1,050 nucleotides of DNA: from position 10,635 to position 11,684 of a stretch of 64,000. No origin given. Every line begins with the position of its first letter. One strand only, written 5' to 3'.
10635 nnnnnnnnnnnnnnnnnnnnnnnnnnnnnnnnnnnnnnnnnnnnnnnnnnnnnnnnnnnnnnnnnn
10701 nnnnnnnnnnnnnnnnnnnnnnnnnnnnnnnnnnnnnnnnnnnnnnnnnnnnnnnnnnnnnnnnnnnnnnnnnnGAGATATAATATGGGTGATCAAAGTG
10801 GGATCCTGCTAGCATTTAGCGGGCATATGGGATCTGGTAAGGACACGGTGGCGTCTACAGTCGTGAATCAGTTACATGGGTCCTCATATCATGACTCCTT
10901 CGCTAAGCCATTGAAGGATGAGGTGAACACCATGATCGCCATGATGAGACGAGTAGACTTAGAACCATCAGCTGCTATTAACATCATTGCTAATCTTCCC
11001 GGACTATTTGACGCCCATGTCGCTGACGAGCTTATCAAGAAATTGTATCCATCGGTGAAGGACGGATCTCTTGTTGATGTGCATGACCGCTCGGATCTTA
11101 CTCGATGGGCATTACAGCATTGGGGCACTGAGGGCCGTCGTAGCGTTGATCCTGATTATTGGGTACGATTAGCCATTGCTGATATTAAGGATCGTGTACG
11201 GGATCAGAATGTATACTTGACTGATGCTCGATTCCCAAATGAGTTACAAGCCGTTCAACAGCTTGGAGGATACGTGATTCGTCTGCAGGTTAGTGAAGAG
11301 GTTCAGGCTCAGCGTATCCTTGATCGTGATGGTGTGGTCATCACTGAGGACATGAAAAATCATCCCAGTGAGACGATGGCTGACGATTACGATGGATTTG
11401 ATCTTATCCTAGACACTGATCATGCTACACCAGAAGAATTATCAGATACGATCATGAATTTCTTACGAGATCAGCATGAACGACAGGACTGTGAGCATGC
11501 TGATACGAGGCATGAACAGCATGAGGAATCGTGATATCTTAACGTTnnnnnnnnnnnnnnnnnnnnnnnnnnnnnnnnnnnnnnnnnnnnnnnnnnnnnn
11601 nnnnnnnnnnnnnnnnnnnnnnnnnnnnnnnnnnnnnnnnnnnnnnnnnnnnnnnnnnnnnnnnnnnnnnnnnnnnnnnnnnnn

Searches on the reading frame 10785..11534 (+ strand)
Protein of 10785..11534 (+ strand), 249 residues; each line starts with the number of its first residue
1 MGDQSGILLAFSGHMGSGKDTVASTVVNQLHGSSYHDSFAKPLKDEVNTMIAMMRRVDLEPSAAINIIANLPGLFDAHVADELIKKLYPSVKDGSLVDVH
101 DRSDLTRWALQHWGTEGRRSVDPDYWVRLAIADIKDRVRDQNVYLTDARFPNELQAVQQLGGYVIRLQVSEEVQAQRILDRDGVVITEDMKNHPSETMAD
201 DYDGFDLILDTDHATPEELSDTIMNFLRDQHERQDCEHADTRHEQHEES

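Call 12: search_protein_families(library=pfam, proteins=[window:10785-11534:+], max_evalue=0.001)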
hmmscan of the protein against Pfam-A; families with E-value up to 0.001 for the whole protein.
window:10785-11534:+ (249 aa): 2 families
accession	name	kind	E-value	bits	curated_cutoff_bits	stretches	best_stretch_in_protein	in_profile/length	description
PF21448.3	DNMK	-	1.9e-08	34.6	27.1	0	110-174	134-201/232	Deoxynucleotide monophosphate kinase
PF04275.20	P-mevalo_kinase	-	2.5e-05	24.6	33.8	0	105-159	58-110/114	Phosphomevalonate kinase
